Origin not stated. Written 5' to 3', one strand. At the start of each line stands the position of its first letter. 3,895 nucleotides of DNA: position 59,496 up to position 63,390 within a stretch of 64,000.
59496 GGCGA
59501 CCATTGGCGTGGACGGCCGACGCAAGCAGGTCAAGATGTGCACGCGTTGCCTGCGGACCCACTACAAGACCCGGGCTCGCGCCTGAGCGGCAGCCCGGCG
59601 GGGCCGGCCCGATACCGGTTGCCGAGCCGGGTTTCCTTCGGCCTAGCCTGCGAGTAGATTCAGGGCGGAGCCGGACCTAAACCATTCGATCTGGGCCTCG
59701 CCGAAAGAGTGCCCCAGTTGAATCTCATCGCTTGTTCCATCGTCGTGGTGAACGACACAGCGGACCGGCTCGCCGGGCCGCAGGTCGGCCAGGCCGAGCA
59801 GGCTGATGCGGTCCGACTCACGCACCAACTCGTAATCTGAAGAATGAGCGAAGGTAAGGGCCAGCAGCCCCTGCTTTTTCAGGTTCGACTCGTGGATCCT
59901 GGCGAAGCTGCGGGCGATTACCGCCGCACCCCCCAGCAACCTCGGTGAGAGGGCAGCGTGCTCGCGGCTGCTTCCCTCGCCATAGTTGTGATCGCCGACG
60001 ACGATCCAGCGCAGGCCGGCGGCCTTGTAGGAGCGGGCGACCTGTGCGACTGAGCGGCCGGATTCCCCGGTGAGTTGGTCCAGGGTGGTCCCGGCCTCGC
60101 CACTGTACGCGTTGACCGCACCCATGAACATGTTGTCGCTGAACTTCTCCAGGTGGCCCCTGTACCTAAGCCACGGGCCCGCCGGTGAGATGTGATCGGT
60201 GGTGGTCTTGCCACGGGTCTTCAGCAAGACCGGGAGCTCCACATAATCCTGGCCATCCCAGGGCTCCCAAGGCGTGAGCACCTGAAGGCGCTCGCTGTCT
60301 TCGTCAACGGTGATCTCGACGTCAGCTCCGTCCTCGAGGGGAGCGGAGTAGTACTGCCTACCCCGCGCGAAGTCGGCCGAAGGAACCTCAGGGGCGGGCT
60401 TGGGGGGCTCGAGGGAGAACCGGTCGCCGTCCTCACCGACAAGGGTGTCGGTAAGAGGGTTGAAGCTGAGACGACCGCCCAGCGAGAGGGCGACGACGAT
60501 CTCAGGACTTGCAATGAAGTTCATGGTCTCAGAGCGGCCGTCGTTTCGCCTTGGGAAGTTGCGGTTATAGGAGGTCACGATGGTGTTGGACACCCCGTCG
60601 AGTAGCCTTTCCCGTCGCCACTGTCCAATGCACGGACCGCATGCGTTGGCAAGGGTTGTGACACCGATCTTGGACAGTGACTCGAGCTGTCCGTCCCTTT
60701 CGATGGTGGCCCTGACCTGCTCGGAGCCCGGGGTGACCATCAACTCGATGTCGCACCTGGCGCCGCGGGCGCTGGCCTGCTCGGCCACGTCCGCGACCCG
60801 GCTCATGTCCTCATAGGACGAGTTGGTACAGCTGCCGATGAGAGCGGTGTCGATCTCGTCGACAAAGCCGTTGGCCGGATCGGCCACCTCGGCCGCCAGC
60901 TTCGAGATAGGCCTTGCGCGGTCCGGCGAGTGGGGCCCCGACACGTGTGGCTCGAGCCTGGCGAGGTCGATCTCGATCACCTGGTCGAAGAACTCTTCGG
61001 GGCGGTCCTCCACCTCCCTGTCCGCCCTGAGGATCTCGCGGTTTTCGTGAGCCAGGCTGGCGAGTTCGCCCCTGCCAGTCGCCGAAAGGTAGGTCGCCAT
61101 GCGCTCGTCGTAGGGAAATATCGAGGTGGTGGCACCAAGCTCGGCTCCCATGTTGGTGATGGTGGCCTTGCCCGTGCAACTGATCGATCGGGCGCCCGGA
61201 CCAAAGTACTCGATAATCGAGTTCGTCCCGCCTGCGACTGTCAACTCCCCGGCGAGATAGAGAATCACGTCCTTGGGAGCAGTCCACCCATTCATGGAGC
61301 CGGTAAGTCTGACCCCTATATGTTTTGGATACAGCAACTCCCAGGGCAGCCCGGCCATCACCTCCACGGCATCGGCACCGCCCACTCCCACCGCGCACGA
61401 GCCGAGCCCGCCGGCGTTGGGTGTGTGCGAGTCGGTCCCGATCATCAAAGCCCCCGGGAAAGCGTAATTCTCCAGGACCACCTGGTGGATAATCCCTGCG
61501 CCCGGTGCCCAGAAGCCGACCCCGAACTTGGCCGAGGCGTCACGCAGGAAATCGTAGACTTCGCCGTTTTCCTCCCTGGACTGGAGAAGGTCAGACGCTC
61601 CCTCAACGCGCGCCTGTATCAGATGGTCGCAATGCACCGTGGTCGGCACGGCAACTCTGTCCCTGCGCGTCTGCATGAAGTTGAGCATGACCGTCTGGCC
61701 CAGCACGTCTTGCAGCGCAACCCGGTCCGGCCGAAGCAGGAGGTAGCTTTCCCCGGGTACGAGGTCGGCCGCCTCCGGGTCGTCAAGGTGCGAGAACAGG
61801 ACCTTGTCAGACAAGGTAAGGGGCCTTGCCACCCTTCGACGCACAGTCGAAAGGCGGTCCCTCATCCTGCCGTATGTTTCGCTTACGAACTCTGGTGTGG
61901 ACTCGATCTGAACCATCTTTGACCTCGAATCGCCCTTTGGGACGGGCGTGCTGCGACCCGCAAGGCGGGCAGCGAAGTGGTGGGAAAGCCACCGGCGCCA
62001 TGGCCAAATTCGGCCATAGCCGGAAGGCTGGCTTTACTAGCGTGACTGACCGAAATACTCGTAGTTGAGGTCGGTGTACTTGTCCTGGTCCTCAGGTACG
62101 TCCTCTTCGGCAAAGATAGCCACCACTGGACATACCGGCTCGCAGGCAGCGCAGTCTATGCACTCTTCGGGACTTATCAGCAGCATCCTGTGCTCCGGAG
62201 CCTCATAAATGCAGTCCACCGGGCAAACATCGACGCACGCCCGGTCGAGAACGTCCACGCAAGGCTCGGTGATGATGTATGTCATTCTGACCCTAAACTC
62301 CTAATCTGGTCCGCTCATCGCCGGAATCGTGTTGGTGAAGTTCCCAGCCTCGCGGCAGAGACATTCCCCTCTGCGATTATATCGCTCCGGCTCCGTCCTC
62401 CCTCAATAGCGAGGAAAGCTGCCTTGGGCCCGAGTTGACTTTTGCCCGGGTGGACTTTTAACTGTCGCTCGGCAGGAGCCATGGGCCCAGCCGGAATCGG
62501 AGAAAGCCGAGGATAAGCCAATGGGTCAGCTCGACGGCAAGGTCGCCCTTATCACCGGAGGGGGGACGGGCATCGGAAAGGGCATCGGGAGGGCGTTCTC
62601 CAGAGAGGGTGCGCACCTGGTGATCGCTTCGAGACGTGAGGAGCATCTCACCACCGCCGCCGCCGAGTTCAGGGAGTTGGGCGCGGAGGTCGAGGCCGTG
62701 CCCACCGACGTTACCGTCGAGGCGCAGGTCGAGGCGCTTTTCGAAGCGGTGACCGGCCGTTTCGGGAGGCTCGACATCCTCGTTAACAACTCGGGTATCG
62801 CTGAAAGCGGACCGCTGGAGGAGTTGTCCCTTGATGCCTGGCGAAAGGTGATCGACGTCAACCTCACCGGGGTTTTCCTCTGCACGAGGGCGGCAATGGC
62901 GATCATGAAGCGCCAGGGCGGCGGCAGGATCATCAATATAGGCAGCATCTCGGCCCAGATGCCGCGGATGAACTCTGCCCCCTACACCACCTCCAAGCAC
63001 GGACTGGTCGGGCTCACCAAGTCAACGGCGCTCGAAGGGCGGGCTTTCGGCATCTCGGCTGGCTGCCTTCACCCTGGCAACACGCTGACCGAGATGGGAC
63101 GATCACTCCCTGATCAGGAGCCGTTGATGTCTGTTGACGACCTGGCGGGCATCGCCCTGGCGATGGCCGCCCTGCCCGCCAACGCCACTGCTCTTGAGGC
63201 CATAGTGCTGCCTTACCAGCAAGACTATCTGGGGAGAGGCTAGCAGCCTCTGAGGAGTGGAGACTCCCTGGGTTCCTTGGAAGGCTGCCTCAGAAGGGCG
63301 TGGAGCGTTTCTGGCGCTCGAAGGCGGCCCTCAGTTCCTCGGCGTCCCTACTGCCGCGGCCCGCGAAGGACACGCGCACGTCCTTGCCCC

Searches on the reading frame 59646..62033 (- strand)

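Call 30: search_protein_families(library=pfam, proteins=[window:59646-62033:-], max_evalue=0.00001)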
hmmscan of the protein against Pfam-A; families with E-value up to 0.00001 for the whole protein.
window:59646-62033:- (796 aa): 2 families
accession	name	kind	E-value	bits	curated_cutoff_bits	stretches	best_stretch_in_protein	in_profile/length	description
PF00330.25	Aconitase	-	4.4e-133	445.1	28.7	1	95-520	16-463/463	Aconitase family (aconitate hydratase)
PF00694.25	Aconitase_C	-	2.2e-38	132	22.8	1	601-729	2-129/131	Aconitase C-terminal domain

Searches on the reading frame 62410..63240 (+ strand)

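Call 30: search_protein_families(library=pfam, proteins=[window:62410-63240:+], max_evalue=0.00001)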
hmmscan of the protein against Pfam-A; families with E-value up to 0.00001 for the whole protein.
window:62410-63240:+ (277 aa): 4 families
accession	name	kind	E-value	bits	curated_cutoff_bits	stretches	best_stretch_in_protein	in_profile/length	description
PF00106.31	adh_short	-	3.2e-59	200.1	26.6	1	44-237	1-194/195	short chain dehydrogenase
PF13561.12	adh_short_C2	-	5.1e-46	157.6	27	1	53-240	6-191/236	Enoyl-(Acyl carrier protein) reductase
PF08659.16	KR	-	1e-14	55.3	22.6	1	46-194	3-151/180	KR domain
PF23441.1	SDR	-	6.1e-06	26.2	27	1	44-228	8-197/258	SDR-like rossmann domain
